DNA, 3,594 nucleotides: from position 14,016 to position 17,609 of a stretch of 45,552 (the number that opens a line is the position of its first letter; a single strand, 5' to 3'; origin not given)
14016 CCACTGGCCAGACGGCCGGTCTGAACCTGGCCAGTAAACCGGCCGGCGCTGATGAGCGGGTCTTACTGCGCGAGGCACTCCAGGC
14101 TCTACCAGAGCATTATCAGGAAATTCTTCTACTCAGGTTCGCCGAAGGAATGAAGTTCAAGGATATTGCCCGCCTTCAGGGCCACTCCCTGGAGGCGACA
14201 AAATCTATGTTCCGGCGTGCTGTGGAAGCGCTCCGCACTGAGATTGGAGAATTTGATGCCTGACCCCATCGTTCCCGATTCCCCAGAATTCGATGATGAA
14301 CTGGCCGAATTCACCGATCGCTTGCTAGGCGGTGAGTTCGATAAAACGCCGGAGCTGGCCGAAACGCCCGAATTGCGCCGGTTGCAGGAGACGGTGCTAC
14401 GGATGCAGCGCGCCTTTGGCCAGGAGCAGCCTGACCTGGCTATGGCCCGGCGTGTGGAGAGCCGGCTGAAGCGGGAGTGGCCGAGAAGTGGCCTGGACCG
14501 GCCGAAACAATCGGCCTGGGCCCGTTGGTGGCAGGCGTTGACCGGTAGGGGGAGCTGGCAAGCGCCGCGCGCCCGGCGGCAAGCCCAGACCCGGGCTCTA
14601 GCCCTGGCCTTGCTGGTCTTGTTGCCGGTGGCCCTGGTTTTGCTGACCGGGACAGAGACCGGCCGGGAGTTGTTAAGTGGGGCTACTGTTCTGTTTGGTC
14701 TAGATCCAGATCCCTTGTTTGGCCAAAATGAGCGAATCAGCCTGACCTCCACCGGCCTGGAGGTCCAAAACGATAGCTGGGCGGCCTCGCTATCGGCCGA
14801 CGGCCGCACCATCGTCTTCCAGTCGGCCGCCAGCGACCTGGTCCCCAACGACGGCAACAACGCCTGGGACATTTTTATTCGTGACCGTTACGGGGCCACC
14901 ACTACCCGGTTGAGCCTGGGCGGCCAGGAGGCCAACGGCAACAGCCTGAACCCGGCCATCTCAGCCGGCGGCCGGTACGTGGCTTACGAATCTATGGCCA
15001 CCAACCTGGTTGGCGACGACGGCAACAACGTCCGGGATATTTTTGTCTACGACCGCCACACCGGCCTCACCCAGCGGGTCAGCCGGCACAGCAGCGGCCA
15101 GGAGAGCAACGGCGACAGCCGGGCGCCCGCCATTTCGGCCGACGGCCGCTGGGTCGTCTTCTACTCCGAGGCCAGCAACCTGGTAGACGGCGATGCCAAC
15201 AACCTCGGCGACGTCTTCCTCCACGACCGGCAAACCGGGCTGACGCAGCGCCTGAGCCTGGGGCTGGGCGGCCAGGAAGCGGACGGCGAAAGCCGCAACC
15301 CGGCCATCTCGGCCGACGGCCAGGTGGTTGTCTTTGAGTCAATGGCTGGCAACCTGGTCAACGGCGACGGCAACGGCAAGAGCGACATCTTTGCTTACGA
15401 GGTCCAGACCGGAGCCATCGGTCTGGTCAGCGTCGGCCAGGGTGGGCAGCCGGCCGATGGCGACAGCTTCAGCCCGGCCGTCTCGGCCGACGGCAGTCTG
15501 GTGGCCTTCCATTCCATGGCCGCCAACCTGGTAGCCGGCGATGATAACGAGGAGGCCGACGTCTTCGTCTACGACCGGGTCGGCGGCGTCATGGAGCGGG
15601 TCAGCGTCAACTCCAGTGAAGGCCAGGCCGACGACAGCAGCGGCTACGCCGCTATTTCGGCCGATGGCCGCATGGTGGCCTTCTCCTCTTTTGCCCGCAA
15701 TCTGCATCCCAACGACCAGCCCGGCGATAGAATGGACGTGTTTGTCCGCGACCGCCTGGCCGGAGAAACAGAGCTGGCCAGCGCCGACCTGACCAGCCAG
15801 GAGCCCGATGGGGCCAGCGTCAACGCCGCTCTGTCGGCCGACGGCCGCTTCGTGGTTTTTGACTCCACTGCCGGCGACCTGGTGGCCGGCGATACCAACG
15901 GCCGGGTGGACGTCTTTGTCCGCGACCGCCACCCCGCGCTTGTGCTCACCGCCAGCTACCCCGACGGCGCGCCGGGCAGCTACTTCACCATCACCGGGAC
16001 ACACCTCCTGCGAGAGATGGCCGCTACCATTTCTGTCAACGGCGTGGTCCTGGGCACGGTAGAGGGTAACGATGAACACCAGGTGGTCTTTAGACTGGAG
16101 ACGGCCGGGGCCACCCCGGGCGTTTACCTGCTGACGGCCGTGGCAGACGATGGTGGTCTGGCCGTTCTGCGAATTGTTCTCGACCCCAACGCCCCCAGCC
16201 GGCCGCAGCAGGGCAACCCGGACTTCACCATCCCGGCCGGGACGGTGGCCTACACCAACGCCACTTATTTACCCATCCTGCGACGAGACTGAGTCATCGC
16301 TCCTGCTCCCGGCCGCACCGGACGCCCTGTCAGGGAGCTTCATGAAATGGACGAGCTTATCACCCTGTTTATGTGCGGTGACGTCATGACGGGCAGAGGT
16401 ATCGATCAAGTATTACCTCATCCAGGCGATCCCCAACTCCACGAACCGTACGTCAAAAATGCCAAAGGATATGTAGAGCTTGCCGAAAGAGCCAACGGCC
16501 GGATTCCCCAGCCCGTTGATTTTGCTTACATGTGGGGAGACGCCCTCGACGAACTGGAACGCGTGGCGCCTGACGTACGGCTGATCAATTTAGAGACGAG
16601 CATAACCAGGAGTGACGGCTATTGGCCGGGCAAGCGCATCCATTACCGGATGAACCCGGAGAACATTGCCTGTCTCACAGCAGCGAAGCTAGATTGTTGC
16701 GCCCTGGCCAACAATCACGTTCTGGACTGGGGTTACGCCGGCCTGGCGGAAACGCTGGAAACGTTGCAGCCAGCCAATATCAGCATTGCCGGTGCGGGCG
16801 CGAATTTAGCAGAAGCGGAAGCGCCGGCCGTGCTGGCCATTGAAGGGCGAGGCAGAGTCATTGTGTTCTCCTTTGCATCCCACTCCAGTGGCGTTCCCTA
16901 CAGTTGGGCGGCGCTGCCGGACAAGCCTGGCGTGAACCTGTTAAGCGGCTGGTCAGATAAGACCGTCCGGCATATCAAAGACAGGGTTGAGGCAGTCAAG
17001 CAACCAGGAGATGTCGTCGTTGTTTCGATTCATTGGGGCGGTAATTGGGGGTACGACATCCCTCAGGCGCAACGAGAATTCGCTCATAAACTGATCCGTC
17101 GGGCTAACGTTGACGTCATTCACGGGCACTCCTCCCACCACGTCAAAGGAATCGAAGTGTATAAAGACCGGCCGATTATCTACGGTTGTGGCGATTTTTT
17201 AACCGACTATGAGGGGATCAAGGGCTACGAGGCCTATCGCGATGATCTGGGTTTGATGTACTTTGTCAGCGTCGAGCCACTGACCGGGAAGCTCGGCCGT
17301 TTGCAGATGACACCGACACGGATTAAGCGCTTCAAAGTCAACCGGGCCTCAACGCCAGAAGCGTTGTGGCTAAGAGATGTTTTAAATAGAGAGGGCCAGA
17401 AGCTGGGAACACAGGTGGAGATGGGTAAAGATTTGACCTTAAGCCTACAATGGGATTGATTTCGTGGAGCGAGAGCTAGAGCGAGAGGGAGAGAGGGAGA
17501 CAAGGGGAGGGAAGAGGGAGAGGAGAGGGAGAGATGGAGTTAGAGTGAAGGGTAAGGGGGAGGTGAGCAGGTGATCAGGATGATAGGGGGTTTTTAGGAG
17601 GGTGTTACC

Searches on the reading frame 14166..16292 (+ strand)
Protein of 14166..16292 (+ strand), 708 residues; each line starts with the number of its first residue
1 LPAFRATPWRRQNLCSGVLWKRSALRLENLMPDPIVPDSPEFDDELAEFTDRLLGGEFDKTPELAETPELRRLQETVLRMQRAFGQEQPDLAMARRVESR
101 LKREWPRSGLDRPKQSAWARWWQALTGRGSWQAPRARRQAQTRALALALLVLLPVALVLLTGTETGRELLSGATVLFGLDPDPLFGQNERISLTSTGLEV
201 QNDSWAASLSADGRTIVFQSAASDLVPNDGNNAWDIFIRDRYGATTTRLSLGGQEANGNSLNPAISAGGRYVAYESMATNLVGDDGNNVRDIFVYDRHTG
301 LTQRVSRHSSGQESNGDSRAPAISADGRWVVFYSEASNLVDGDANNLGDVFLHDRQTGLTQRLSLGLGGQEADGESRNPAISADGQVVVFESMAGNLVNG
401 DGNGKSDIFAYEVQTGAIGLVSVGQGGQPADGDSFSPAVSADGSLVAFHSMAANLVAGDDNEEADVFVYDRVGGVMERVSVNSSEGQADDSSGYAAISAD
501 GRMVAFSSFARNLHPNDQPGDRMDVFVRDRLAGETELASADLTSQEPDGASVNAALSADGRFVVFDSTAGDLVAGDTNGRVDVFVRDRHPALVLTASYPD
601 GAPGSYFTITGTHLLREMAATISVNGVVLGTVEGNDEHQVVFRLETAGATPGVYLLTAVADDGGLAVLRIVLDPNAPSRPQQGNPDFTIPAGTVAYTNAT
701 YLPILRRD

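Call 61: search_protein_families(library=pfam, proteins=[window:14166-16292:+], max_evalue=0.001)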
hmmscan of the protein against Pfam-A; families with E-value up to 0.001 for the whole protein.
window:14166-16292:+ (708 aa): 1 family
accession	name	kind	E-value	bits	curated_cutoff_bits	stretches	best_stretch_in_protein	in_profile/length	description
PF07676.18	PD40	-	2.8e-20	72.2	20.9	1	314-342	7-32/38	WD40-like Beta Propeller Repeat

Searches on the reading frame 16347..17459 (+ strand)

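Call 61: search_protein_families(library=pfam, proteins=[window:16347-17459:+], max_evalue=0.001)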
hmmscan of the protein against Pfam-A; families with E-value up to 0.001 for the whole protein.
window:16347-17459:+ (370 aa): 1 family
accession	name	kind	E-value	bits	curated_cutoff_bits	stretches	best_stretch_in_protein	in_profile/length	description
PF09587.15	PGA_cap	-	7.6e-83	278.3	27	1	6-288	1-255/255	Bacterial capsule synthesis protein PGA_cap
